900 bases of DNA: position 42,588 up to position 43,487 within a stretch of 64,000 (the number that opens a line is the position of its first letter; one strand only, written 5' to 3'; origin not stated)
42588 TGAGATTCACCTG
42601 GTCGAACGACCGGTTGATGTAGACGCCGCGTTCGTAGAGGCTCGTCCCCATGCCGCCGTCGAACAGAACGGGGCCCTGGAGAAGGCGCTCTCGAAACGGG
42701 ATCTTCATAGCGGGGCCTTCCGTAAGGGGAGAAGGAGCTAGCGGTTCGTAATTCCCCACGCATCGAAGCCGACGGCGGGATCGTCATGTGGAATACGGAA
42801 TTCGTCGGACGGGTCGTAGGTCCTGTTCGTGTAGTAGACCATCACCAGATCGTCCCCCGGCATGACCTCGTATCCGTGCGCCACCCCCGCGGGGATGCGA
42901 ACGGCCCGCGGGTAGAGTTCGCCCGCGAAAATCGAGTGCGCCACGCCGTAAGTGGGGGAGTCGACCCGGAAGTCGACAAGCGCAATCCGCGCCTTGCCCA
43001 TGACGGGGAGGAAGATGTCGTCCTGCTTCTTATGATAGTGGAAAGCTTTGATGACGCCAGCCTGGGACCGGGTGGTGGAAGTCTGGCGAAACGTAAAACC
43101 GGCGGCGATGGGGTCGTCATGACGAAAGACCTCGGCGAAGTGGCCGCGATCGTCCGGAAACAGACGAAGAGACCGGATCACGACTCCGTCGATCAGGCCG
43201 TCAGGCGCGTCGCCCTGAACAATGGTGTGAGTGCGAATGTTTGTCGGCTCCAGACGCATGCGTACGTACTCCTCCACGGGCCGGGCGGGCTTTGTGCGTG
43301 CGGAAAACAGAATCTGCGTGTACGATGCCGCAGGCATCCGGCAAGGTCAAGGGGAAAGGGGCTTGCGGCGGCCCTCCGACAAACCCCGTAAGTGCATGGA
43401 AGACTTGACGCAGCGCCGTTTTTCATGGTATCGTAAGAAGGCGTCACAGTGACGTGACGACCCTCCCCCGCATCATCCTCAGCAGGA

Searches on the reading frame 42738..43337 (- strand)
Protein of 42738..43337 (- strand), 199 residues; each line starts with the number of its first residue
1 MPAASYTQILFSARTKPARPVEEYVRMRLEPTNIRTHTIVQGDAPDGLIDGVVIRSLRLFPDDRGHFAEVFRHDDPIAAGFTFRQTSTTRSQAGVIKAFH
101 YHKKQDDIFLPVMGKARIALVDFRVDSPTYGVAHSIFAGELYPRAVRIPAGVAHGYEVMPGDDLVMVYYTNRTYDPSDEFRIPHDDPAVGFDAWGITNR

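Call 64: search_protein_families(library=pfam, proteins=[window:42738-43337:-], max_evalue=0.00001)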
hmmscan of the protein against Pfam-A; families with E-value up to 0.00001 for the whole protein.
window:42738-43337:- (199 aa): 2 families
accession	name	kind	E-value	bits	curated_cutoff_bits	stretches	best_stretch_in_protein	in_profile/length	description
PF00908.23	dTDP_sugar_isom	-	5.7e-26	91.6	27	1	49-192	4-151/168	dTDP-4-dehydrorhamnose 3,5-epimerase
PF14667.12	Polysacc_synt_C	-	5.5e-11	43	28.7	1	62-178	3-107/111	Polysaccharide biosynthesis C-terminal domain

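Call 75: search_protein_families(library=ncbifam, proteins=[window:42738-43337:-], max_evalue=0.00001)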
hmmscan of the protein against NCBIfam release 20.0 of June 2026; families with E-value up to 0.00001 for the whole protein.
window:42738-43337:- (199 aa): 1 family
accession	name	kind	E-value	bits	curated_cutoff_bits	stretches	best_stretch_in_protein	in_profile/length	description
TIGR01221.1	rmlC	equivalog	7.7e-21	74.7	155.75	1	49-197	7-157/176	dTDP-4-dehydrorhamnose 3,5-epimerase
